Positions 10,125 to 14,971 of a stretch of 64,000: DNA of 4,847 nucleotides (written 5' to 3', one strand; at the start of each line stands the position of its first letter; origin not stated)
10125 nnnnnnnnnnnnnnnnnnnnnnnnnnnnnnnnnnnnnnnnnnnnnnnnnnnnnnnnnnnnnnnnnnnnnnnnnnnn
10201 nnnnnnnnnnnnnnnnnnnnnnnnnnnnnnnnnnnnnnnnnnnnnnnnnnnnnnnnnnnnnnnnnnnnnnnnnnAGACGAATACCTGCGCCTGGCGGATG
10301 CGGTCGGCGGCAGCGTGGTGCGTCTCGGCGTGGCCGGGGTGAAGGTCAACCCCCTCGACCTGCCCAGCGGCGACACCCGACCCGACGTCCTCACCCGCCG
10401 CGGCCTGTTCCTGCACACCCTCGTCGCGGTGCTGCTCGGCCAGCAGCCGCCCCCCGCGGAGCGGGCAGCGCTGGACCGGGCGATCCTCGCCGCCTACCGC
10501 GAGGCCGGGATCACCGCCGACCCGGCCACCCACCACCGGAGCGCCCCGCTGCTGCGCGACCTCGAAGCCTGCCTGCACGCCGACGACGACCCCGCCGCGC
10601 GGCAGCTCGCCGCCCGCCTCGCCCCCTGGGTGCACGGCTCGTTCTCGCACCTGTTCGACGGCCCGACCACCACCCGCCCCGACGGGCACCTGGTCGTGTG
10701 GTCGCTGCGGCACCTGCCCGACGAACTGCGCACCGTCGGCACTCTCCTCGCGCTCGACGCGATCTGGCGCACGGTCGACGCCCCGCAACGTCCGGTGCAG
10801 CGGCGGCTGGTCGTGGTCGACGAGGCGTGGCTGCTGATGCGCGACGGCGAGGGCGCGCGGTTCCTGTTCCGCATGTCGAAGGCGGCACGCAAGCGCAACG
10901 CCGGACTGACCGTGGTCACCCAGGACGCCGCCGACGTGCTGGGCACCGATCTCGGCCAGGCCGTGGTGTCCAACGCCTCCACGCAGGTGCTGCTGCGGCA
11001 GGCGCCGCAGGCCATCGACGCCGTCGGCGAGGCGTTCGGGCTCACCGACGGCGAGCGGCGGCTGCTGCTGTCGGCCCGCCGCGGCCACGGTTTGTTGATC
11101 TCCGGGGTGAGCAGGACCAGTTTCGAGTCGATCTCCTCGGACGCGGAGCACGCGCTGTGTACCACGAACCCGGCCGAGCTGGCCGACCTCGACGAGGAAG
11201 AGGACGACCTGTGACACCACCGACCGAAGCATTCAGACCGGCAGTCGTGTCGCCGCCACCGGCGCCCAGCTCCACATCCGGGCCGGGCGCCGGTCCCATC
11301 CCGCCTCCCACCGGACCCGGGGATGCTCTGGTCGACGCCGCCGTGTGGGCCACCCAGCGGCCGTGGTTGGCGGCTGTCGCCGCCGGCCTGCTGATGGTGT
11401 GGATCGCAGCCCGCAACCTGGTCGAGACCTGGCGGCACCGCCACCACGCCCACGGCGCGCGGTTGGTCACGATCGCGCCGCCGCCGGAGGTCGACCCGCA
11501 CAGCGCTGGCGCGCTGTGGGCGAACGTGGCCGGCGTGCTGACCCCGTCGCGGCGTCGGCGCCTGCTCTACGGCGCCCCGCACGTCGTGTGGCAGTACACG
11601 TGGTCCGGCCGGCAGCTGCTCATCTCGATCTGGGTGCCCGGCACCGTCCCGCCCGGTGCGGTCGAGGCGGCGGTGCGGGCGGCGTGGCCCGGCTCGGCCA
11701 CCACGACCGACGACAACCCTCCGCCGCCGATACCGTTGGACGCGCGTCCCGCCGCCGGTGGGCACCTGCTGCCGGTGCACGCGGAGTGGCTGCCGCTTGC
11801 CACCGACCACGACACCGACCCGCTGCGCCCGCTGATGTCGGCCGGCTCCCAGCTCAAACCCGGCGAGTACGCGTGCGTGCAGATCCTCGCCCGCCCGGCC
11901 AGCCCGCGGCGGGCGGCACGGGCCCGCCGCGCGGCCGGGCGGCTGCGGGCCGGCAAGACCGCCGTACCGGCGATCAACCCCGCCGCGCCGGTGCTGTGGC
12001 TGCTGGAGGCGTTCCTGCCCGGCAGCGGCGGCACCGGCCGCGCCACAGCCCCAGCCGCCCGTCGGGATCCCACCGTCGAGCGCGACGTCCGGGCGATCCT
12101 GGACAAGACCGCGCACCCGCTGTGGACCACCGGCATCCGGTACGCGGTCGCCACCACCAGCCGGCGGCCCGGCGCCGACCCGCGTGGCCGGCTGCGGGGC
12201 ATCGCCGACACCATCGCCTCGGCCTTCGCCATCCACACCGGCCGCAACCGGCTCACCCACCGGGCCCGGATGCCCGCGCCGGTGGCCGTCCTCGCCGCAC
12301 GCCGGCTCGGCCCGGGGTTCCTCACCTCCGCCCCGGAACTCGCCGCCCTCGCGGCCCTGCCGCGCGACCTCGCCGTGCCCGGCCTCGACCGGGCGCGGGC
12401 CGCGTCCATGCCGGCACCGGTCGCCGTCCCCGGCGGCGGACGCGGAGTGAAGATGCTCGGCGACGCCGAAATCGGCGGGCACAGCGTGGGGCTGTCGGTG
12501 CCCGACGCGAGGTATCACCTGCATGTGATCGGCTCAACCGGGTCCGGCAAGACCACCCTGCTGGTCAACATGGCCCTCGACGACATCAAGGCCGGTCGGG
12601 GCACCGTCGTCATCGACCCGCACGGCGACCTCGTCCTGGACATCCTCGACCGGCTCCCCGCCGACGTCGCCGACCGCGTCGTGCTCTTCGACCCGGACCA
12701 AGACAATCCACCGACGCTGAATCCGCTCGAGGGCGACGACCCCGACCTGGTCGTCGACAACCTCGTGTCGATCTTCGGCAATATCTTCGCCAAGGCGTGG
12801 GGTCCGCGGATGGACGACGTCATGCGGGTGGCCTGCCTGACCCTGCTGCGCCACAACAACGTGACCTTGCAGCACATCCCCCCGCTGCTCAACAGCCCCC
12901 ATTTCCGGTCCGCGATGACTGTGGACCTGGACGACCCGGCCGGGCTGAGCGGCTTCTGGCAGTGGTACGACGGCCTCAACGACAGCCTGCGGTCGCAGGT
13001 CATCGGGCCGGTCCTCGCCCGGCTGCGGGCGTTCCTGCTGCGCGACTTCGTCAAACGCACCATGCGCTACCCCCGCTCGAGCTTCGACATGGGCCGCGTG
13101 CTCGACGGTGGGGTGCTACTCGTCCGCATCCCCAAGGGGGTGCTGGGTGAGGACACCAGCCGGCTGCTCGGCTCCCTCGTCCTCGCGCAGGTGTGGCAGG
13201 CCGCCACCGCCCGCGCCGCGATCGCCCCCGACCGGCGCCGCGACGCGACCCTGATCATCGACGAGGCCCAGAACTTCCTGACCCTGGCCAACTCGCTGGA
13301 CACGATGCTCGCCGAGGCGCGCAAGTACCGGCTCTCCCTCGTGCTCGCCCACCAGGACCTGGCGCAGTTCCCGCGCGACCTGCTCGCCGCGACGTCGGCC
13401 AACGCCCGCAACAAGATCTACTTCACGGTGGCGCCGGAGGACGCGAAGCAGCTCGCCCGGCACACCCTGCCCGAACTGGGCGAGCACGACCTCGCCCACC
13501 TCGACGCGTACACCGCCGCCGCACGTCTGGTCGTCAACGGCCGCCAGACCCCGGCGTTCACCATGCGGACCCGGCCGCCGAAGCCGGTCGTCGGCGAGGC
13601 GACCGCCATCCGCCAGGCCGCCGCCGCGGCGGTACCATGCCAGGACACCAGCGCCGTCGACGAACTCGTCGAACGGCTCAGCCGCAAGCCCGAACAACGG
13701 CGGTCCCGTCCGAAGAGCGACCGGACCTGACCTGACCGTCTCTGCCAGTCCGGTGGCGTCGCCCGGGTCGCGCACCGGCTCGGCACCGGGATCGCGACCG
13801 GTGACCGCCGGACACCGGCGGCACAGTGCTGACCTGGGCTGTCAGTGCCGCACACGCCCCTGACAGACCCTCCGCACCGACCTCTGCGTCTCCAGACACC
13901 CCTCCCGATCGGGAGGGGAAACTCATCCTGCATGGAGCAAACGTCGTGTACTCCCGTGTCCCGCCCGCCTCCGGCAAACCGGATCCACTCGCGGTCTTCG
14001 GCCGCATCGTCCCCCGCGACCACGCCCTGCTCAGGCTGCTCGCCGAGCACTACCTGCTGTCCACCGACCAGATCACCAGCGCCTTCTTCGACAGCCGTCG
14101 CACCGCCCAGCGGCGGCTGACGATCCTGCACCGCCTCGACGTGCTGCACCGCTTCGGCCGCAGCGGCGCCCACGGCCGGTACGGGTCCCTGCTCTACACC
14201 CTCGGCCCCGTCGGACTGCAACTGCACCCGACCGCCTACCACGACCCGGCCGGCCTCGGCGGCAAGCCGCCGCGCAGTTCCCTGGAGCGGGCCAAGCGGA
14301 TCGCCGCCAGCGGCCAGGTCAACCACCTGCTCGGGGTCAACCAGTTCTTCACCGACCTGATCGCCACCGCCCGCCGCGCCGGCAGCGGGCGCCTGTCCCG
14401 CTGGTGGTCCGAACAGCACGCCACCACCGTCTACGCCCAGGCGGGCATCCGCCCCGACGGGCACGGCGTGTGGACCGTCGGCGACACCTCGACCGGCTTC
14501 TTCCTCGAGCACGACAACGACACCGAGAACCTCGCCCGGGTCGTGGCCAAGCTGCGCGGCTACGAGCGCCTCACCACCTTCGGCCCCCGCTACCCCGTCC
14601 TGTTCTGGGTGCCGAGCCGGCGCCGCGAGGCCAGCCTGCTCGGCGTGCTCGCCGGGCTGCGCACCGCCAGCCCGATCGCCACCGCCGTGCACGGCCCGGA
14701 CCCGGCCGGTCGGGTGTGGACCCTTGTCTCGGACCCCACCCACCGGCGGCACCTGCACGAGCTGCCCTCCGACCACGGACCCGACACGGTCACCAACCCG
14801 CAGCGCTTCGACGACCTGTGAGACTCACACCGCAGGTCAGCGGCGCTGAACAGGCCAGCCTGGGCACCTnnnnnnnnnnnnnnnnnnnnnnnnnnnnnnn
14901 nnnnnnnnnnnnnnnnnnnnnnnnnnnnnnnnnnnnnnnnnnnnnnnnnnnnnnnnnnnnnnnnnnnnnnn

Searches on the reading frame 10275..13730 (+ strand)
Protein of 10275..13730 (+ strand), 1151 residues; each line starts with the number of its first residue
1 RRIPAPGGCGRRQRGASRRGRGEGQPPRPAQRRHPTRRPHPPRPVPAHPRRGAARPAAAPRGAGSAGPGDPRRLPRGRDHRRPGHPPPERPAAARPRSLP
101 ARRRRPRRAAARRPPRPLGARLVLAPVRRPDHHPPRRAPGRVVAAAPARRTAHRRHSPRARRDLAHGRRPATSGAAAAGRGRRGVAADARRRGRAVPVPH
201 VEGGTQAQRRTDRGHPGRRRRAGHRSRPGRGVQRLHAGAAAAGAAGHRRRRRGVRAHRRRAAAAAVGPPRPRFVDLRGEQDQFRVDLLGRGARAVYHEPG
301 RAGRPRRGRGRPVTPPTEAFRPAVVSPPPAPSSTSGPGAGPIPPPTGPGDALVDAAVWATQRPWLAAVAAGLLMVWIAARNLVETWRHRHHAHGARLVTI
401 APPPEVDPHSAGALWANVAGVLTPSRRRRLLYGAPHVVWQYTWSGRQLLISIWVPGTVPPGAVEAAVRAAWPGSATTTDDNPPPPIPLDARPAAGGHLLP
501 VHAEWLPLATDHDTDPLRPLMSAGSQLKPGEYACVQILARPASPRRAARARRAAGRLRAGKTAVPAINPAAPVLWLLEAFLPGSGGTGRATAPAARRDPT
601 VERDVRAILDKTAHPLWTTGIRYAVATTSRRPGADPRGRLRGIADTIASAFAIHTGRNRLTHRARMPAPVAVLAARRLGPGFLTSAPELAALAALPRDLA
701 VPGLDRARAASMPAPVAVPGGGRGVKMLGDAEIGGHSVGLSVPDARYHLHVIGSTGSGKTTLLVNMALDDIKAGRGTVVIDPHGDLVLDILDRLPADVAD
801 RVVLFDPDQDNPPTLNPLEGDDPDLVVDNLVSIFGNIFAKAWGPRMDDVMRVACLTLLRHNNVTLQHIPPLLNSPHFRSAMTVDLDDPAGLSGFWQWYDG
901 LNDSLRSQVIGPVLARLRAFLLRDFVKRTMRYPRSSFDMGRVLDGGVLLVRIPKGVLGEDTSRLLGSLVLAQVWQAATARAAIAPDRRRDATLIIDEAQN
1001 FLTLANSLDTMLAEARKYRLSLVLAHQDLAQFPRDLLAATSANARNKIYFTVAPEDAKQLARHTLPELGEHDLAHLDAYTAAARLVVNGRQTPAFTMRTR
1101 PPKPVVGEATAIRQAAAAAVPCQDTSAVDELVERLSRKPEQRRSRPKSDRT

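Call 18: search_protein_families(library=pfam, proteins=[window:10275-13730:+], max_evalue=0.001)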
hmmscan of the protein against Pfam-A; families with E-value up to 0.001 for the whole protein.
window:10275-13730:+ (1151 aa): 6 families
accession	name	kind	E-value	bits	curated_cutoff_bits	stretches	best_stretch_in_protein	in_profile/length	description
PF10412.15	TrwB_AAD_bind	-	6.6e-09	35.6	20.5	0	741-792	10-61/387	Type IV secretion-system coupling protein DNA-binding domain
PF01935.23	DUF87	-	1.3e-05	25.8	23.2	1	738-812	14-84/220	Helicase HerA, central domain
PF12696.13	TraG-D_C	-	6e-05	23.4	22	1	992-1061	3-76/126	TraM recognition site of TraD and TraG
PF13401.12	AAA_22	-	7e-05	23.6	27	0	970-1024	72-120/130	AAA domain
PF25199.1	nSTAND_NTPase5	-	0.00029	21.1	34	0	746-804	41-100/145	Novel STAND NTPase 5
PF05707.18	Zot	-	0.00037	20.5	20.3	0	976-1039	71-138/197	Zonular occludens toxin (Zot)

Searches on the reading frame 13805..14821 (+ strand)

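Call 18: search_protein_families(library=pfam, proteins=[window:13805-14821:+], max_evalue=0.001)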
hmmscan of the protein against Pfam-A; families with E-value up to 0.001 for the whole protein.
window:13805-14821:+ (338 aa): 1 family
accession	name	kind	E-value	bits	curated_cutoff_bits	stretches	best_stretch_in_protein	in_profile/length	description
PF13814.12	Replic_Relax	-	2.1e-54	185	25.3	1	76-264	1-183/191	Replication-relaxation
